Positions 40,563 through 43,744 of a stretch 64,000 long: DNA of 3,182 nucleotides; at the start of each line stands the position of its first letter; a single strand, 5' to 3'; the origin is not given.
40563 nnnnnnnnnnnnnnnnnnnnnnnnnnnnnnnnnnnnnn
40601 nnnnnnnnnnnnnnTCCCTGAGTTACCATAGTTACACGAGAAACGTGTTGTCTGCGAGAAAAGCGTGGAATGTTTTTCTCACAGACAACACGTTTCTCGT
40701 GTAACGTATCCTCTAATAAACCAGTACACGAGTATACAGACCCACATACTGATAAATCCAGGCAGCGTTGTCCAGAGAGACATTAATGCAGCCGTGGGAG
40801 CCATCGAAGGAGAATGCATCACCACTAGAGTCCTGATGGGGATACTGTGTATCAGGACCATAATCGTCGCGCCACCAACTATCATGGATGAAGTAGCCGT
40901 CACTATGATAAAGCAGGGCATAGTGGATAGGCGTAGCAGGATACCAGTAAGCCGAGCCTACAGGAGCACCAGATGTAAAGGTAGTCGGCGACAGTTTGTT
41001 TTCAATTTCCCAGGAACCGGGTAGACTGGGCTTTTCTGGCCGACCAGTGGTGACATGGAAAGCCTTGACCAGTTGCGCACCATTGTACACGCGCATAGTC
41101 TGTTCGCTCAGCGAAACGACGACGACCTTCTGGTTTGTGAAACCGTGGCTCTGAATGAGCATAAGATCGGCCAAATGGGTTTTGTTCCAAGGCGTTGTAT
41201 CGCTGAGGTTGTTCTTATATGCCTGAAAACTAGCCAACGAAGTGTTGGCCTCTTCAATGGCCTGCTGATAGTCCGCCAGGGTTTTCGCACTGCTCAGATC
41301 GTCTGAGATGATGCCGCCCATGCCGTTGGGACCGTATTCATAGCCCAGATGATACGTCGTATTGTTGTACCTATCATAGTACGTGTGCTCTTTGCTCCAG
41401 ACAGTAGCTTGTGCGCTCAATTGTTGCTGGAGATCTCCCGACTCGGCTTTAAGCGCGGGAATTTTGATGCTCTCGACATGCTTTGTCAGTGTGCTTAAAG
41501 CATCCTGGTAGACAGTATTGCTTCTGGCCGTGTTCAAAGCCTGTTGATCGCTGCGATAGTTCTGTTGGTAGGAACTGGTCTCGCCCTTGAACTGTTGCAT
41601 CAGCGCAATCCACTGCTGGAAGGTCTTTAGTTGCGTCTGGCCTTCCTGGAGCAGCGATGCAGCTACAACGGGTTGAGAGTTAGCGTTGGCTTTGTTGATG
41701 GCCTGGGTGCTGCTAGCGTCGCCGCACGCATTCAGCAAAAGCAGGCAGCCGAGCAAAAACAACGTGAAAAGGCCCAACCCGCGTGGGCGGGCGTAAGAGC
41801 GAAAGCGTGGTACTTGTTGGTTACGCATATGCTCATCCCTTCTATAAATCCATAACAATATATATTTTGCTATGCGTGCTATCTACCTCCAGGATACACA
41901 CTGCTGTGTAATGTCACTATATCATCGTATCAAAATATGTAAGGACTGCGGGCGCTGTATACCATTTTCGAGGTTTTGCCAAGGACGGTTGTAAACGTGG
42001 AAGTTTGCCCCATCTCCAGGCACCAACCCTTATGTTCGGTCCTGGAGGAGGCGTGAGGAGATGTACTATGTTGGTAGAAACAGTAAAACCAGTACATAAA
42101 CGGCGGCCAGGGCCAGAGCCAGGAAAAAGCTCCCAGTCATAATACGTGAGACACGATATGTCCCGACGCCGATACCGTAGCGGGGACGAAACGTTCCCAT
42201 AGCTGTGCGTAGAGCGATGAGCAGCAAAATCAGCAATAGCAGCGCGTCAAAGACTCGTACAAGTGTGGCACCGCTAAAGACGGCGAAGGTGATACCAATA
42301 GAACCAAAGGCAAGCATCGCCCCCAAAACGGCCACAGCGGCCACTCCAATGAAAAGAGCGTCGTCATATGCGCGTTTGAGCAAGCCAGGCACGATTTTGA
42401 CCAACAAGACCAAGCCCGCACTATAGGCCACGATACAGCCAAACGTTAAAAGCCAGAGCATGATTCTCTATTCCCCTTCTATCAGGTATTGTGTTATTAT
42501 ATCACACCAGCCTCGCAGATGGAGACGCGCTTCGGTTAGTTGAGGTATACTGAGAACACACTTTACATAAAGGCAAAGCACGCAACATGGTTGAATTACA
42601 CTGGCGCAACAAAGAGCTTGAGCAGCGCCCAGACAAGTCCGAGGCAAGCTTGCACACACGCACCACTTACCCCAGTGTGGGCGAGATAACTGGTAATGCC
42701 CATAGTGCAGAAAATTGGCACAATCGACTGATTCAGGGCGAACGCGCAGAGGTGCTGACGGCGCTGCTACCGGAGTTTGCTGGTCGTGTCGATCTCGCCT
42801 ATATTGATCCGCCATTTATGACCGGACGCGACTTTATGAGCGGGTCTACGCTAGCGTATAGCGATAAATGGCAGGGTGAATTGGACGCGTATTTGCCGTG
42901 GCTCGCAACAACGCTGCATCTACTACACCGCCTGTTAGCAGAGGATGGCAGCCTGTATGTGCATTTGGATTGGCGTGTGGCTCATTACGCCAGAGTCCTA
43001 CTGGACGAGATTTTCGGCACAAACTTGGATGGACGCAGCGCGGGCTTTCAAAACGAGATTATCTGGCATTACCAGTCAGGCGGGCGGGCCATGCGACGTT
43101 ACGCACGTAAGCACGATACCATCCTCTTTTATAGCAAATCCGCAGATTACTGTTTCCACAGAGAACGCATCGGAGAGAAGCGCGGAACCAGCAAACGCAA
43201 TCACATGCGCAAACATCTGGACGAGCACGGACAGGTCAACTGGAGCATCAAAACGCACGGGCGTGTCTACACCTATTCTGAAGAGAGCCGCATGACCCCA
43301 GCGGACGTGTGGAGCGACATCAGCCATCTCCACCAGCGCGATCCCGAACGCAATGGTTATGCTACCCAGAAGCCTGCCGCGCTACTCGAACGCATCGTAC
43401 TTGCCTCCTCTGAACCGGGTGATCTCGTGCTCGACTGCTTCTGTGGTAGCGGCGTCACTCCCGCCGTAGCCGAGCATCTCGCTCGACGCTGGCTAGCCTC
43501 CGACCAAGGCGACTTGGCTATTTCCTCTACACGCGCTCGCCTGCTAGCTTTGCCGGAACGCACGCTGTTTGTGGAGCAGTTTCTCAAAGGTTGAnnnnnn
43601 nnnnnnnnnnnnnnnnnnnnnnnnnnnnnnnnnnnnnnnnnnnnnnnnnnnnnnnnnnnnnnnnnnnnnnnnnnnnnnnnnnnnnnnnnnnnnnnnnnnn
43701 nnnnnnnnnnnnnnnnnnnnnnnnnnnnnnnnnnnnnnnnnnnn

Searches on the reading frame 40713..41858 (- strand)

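Call 51: search_protein_families(library=pfam, proteins=[window:40713-41858:-], max_evalue=0.00001)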
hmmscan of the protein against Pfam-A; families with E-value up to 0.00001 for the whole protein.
window:40713-41858:- (381 aa): 1 family
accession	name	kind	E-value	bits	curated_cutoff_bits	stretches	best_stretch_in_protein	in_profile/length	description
PF03734.19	YkuD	-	4.1e-17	63.5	23.4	1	244-380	2-146/146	L,D-transpeptidase catalytic domain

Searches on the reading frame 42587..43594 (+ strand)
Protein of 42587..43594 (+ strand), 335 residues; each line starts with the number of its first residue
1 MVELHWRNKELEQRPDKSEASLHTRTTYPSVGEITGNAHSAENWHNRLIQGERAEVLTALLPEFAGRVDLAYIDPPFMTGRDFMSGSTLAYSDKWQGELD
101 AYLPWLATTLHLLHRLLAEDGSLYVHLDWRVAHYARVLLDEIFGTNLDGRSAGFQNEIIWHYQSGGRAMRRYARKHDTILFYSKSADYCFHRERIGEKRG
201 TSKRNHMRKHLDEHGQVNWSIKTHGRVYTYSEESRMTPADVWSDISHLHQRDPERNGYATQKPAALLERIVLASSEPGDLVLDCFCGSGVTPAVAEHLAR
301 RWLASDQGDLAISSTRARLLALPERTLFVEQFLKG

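Call 51: search_protein_families(library=pfam, proteins=[window:42587-43594:+], max_evalue=0.00001)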
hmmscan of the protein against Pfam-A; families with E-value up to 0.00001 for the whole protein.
window:42587-43594:+ (335 aa): 1 family
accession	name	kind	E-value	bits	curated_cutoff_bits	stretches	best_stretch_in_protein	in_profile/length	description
PF01555.25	N6_N4_Mtase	-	3.8e-42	145.2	26.7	1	68-306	1-210/221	DNA methylase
